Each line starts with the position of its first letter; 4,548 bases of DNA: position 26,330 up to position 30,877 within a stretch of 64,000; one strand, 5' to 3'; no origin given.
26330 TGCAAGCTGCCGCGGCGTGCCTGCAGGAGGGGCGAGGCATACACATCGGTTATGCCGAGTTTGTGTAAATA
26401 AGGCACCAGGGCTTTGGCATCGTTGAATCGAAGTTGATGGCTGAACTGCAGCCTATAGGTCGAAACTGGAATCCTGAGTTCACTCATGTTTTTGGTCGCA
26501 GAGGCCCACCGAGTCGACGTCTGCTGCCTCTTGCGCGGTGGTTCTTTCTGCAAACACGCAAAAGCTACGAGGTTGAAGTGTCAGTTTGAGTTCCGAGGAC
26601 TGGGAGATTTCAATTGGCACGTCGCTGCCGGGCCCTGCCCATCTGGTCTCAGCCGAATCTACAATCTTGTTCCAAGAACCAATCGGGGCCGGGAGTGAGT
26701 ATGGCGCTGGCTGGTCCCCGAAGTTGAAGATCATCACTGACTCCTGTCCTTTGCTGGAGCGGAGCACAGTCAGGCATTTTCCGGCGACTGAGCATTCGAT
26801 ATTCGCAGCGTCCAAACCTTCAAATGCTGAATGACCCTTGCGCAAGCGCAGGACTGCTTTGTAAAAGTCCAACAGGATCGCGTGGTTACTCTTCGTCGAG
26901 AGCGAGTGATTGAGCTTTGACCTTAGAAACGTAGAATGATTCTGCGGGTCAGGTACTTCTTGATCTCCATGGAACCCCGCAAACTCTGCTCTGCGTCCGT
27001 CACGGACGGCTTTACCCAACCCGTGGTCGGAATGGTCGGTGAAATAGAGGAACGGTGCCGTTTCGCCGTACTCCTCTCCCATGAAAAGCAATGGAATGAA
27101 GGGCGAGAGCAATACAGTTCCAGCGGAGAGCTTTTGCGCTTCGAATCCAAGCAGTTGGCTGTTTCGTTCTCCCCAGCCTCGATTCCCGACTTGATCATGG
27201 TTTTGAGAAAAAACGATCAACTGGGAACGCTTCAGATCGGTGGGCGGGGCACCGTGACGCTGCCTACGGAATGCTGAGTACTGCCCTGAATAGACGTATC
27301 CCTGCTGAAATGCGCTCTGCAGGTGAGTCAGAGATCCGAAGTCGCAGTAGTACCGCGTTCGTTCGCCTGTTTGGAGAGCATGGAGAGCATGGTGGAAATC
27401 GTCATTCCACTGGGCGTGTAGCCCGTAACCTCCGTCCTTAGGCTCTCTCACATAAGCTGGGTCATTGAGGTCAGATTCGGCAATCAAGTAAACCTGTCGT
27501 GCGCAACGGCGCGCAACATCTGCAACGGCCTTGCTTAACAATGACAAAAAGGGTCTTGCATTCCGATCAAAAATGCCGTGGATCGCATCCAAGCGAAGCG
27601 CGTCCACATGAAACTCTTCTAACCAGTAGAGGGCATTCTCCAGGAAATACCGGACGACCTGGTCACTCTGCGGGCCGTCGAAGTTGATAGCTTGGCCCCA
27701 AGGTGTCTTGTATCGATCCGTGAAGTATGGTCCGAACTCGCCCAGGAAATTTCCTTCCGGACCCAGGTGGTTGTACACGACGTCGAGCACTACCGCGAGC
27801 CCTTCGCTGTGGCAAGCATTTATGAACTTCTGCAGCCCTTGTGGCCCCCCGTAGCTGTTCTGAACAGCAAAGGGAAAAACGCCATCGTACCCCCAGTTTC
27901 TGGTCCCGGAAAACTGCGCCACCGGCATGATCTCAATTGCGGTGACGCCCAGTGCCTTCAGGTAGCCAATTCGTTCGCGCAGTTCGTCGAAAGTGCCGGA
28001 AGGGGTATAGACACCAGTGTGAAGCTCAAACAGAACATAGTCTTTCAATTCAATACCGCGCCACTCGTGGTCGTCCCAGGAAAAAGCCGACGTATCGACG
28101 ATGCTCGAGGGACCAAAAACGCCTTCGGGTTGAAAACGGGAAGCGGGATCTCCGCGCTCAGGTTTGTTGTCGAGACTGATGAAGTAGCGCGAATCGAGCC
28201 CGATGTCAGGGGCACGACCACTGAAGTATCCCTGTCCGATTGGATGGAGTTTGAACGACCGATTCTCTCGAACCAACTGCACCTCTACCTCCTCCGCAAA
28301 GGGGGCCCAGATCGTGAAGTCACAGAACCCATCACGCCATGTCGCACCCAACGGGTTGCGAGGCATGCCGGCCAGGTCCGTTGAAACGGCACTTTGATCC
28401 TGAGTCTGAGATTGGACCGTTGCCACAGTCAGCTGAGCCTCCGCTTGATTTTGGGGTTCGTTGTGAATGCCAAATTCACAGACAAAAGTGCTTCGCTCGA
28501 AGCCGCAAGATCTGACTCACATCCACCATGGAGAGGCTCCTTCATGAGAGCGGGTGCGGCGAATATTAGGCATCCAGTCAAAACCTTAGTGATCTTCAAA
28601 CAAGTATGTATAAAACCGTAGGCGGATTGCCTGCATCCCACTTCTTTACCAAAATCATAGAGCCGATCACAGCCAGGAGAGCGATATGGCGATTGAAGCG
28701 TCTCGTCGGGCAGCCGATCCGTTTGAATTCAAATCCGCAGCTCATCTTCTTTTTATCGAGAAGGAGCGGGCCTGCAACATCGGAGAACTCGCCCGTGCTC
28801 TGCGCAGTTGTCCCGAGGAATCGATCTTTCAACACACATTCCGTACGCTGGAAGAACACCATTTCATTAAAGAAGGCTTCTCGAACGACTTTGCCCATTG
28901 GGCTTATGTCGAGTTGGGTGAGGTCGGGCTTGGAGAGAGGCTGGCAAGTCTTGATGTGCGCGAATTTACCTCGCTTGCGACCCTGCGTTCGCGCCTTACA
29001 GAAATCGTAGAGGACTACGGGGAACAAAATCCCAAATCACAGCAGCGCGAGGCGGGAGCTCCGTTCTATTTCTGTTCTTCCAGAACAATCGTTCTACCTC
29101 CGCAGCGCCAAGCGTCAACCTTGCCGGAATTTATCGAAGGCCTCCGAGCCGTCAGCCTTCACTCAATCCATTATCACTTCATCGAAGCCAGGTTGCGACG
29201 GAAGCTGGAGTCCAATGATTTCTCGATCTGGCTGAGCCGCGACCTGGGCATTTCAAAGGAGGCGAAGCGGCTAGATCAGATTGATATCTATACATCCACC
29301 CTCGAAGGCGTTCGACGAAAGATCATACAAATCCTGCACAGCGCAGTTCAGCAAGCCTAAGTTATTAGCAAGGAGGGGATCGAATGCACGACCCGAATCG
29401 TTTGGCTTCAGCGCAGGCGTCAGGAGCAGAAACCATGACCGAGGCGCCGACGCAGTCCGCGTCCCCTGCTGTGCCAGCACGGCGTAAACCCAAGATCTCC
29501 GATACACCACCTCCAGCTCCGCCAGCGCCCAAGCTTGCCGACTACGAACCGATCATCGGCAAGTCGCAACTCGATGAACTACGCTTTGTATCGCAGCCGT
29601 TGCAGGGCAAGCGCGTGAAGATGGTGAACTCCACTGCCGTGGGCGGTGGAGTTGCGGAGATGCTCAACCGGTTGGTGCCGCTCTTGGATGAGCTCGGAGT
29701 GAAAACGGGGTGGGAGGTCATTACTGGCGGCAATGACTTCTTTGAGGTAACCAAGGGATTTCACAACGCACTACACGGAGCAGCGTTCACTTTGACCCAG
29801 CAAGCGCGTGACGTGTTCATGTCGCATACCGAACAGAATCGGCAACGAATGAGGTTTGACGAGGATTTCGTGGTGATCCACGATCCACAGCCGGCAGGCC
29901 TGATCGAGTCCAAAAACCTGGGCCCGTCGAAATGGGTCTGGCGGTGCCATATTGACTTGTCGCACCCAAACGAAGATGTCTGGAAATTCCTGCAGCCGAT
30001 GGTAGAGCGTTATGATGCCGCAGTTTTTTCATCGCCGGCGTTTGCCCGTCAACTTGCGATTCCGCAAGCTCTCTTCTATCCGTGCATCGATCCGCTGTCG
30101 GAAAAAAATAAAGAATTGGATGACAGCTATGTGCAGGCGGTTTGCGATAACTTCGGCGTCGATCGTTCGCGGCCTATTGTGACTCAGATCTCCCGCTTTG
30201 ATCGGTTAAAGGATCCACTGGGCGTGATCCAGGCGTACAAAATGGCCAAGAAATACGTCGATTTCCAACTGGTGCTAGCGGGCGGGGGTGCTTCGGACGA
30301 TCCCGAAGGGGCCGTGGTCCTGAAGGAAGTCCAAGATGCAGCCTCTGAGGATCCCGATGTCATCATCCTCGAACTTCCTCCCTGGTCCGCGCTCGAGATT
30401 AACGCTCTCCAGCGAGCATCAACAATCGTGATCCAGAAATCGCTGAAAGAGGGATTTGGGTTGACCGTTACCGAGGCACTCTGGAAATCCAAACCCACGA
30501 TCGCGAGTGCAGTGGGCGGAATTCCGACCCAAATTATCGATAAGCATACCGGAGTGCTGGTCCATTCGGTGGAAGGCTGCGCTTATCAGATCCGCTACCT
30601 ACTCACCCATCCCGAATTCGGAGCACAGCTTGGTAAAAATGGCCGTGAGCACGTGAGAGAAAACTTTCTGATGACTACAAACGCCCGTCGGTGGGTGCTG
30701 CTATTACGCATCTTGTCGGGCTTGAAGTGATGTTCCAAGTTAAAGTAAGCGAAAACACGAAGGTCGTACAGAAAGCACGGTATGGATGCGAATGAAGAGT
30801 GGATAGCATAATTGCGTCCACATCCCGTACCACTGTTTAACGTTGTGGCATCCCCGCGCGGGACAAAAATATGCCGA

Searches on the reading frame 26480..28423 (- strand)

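Call 84: search_protein_families(library=pfam, proteins=[window:26480-28423:-], max_evalue=0.0001)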
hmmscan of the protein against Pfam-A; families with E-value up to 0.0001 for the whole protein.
window:26480-28423:- (647 aa): 2 families
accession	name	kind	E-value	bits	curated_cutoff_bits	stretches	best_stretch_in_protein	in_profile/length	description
PF00128.31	Alpha-amylase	-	3.2e-18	66.7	22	1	142-225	15-97/446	Alpha amylase, catalytic domain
PF11941.14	DUF3459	-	9.2e-07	29.6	22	1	520-598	1-77/90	Domain of unknown function (DUF3459)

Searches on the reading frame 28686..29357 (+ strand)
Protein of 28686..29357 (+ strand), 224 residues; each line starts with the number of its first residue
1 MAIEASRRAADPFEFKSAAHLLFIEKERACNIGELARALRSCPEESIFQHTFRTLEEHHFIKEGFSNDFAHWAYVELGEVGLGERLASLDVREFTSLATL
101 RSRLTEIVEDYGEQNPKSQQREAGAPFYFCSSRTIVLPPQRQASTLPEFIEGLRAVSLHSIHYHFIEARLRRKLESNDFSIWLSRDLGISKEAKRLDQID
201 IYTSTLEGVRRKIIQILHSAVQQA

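Call 84: search_protein_families(library=pfam, proteins=[window:28686-29357:+], max_evalue=0.0001)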
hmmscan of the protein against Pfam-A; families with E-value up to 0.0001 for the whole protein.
window:28686-29357:+ (224 aa): 1 family
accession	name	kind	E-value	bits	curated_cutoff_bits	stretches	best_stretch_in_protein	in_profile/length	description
PF19027.5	DUF5752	-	1.3e-59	201.5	23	1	11-217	2-207/208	Family of unknown function (DUF5752)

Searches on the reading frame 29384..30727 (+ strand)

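Call 84: search_protein_families(library=pfam, proteins=[window:29384-30727:+], max_evalue=0.0001)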
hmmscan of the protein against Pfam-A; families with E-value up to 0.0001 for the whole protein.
window:29384-30727:+ (448 aa): 3 families
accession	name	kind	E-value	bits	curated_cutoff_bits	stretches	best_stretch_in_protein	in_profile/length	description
PF21269.3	TreT_GT1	-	4.2e-56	189.1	27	1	80-221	1-143/144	Trehalose synthase, N-terminal domain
PF00534.26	Glycos_transf_1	-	4.6e-20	72.3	26.4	1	260-422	12-171/172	Glycosyl transferases group 1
PF13692.12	Glyco_trans_1_4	-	1.8e-12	48.1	27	1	264-408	2-141/142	Glycosyl transferases group 1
